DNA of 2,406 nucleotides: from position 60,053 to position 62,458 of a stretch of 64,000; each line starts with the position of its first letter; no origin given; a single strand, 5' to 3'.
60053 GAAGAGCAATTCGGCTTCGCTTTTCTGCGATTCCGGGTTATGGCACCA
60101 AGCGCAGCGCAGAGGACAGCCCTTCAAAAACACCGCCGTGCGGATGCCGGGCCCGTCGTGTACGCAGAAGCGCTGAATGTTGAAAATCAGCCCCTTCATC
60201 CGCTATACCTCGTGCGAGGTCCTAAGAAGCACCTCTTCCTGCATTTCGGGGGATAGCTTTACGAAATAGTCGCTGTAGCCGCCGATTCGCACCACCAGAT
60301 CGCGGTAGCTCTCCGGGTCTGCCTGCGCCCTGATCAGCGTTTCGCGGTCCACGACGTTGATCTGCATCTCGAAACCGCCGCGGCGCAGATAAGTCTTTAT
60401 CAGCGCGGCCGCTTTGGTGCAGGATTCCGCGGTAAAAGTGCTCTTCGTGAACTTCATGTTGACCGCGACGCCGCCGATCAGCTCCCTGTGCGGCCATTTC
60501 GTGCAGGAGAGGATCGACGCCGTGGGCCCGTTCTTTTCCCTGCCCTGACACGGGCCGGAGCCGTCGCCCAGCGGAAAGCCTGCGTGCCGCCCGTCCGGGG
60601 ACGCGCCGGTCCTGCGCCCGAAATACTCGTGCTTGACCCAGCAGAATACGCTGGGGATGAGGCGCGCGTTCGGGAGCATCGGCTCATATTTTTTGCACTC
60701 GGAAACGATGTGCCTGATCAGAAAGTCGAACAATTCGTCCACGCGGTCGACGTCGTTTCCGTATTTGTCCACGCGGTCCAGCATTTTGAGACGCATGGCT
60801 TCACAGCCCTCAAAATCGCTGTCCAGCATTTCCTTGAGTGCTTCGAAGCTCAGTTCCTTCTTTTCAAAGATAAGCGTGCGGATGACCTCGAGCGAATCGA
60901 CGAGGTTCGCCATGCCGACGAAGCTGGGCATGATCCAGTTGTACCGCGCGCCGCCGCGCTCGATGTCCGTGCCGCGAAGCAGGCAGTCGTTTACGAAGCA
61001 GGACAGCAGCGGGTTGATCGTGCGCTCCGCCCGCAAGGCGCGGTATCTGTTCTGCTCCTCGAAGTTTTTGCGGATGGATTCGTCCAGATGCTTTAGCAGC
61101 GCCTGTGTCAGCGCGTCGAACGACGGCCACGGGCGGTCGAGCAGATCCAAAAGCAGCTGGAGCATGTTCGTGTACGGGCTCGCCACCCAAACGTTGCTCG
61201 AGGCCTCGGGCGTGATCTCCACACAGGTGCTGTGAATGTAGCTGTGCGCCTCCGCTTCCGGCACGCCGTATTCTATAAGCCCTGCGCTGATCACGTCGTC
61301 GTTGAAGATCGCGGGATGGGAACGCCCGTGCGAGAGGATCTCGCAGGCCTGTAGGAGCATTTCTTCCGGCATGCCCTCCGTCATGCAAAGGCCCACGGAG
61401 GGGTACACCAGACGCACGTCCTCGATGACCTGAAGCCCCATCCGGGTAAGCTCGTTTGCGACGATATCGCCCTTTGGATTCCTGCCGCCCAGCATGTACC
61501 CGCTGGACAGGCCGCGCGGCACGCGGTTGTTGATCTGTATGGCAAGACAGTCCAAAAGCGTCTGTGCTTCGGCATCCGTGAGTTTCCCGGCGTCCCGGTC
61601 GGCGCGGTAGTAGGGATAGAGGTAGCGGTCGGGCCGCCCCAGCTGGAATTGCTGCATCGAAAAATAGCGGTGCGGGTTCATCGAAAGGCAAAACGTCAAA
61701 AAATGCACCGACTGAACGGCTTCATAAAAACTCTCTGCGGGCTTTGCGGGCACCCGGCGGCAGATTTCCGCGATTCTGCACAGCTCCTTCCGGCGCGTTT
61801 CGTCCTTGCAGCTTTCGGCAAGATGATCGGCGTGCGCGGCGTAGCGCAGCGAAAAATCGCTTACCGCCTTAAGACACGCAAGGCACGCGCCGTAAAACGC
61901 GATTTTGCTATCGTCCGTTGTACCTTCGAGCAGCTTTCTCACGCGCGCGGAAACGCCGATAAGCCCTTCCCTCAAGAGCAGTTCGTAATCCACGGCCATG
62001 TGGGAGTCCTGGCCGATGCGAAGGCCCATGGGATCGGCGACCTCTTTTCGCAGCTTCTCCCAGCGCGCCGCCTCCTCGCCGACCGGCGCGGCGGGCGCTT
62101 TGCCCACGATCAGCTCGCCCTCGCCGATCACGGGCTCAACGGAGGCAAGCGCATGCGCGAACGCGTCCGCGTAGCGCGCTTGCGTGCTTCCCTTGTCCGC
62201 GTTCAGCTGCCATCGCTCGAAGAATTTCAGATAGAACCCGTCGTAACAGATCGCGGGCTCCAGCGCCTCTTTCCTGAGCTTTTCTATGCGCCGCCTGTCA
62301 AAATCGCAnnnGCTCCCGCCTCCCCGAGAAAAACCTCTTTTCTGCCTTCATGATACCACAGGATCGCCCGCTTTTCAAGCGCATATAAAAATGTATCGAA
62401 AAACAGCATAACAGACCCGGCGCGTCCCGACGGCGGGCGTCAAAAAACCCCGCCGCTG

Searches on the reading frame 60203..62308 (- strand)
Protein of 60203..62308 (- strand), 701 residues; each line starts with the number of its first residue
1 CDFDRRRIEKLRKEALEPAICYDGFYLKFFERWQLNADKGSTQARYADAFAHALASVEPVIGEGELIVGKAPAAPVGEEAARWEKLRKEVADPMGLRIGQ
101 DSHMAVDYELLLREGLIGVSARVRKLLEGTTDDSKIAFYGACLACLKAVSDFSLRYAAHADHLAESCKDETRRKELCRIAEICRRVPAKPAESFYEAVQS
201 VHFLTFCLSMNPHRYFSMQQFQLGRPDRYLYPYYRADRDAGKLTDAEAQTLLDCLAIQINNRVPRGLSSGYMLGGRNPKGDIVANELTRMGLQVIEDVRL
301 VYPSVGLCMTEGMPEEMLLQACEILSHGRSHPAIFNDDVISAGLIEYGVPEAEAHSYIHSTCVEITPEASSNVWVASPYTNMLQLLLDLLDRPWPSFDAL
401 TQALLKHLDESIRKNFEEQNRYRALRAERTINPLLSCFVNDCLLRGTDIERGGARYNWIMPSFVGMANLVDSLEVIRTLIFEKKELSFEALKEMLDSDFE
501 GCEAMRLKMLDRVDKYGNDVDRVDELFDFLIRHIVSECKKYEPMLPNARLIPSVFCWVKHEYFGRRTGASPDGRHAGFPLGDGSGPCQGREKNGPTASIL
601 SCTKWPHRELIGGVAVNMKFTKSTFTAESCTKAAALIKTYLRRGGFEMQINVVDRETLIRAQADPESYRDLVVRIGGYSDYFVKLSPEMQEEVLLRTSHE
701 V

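Call 80: search_protein_families(library=pfam, proteins=[window:60203-62308:-], max_evalue=0.00001)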
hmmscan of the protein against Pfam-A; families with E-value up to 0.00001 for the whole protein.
window:60203-62308:- (701 aa): 2 families
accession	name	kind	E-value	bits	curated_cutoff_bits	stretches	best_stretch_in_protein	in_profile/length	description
PF02901.20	PFL-like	-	1.7e-107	361.2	24.3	1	101-564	157-647/647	Pyruvate formate lyase-like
PF01228.26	Gly_radical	-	1.4e-25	90.3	22.2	1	582-683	3-106/106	Glycine radical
